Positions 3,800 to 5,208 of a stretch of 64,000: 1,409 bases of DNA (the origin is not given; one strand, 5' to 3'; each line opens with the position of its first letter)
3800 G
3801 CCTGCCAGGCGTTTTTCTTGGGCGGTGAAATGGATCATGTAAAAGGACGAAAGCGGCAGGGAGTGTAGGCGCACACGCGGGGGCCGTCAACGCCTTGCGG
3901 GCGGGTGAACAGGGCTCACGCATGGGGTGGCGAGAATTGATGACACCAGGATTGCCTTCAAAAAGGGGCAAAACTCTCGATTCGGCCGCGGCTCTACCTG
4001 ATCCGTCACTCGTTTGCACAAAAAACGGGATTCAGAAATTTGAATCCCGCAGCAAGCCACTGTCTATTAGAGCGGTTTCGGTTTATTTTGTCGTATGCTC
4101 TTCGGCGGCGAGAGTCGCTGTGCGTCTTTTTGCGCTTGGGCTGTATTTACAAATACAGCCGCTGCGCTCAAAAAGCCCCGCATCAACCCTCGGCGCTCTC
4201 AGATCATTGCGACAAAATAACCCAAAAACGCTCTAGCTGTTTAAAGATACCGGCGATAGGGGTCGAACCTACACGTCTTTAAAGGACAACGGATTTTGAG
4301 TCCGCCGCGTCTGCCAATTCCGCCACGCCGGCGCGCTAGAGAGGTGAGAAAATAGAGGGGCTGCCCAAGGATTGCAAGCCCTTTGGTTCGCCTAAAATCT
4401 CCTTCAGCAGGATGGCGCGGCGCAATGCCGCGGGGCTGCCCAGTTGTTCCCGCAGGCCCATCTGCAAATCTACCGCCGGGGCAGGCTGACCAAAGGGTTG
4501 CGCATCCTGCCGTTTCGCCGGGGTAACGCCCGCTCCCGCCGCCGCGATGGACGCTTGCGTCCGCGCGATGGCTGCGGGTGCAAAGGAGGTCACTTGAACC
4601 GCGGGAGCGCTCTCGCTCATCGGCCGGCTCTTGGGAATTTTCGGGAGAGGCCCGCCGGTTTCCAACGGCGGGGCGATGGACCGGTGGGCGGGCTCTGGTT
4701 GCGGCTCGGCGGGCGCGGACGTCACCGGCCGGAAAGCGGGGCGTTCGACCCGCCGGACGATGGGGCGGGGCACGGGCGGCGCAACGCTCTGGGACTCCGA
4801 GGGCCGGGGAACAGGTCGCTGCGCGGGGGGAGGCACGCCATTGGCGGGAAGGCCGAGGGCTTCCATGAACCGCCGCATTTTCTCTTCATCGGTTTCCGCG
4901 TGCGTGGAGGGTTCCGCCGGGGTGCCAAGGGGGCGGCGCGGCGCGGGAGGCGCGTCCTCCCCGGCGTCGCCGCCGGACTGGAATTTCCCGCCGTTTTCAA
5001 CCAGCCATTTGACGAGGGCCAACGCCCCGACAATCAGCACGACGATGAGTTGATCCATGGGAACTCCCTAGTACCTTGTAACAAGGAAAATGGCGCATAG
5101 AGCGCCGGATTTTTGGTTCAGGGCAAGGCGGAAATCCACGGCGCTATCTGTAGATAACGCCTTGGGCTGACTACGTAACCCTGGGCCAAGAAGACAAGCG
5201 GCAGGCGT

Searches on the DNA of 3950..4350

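Call 73: search_rna_families(source=window, start=3950, end=4350, threshold=evalue, max_evalue=1)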
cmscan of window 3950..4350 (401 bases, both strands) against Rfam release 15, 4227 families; matches with E-value up to 1: 2.
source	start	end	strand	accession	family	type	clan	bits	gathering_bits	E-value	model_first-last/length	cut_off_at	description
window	4248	4332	-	RF00005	tRNA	Gene; tRNA;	CL00001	51.7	29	2.1e-10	1-71/71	no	tRNA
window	4120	4181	+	RF00486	mir-129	Gene; miRNA;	-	18.7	48.6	0.35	1-75/75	no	mir-129 microRNA precursor family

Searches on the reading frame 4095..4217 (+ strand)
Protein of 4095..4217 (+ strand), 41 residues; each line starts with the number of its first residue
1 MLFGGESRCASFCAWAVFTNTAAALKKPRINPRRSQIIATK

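Call 23: find_encoding_contigs(protein=window:4095-4217:+, flank=3000, max_places=10)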
Protein seq(41 aa) (41 aa): no gene with exactly this product is on record in the collection.

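Call 25: find_encoding_contigs(protein=P0002, flank=10000, max_places=6)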
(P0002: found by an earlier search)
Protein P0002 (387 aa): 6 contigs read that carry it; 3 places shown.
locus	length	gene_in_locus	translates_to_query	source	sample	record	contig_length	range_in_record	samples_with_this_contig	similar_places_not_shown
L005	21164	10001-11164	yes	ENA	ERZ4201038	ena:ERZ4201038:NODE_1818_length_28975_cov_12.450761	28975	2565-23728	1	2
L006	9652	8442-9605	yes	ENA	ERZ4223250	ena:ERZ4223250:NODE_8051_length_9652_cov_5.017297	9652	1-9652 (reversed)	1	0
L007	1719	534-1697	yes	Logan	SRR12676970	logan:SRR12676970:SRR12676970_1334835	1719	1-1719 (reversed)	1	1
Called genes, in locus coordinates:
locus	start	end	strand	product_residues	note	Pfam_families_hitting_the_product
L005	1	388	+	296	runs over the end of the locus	-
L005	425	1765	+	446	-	-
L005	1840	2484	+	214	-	PF00156:Pribosyltran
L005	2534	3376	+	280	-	PF25084:LbH_EIF2B (faint), PF25087:GMPPB_C (faint), PF00132:Hexapep, PF14602:Hexapep_2 (faint), PF00132:Hexapep, PF13720:Acetyltransf_11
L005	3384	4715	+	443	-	PF10396:TrmE_N, PF00350:Dynamin_N (faint), PF12631:MnmE_helical, PF01926:MMR_HSR1, PF02421:FeoB_N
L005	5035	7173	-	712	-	PF01451:LMWPc, PF02502:LacAB_rpiB, PF00464:SHMT, PF00155:Aminotran_1_2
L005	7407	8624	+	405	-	-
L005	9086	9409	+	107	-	-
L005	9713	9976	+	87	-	-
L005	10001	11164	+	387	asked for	PF00899:ThiF, PF00581:Rhodanese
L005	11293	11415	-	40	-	-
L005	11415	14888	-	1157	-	PF17132:Glyco_hydro_106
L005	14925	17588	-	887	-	PF11308:Glyco_hydro_129 (weak), PF18952:DUF5696 (weak)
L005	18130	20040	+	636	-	PF11308:Glyco_hydro_129, PF18952:DUF5696 (weak)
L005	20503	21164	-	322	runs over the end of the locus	-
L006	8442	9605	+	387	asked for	PF00899:ThiF, PF00581:Rhodanese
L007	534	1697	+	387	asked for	PF00899:ThiF, PF00581:Rhodanese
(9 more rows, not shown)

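Call 26: find_encoding_contigs(protein=P0005, flank=10000, max_places=4)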
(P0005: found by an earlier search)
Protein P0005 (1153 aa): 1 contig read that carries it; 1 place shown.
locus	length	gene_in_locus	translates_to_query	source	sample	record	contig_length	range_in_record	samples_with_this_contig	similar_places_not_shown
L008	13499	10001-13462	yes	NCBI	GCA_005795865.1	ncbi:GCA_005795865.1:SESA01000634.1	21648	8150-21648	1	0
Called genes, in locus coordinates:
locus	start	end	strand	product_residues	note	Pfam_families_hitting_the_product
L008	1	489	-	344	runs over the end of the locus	PF12127:FloA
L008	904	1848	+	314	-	-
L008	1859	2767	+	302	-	PF12974:Phosphonate-bd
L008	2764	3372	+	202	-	PF12838:Fer4_7 (faint), PF00037:Fer4 (faint), PF12797:Fer4_2 (faint), PF12837:Fer4_6 (faint), PF13237:Fer4_10 (faint)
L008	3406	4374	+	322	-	-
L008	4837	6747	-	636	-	PF11308:Glyco_hydro_129, PF18952:DUF5696 (weak)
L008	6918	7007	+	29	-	-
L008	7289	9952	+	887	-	PF11308:Glyco_hydro_129 (weak), PF18952:DUF5696 (weak)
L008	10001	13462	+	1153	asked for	PF17132:Glyco_hydro_106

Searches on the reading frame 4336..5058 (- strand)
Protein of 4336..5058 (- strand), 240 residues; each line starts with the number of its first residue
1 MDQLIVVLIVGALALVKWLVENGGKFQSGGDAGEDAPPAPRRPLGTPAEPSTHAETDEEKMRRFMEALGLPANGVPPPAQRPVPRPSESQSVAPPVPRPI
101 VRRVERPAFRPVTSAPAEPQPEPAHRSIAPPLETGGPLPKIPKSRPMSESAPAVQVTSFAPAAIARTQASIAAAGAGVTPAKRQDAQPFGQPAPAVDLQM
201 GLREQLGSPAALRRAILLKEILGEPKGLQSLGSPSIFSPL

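Call 15: search_protein_families(library=pfam, proteins=[window:4336-5058:-])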
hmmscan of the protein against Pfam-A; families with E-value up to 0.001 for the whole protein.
window:4336-5058:- (240 aa): 0 families
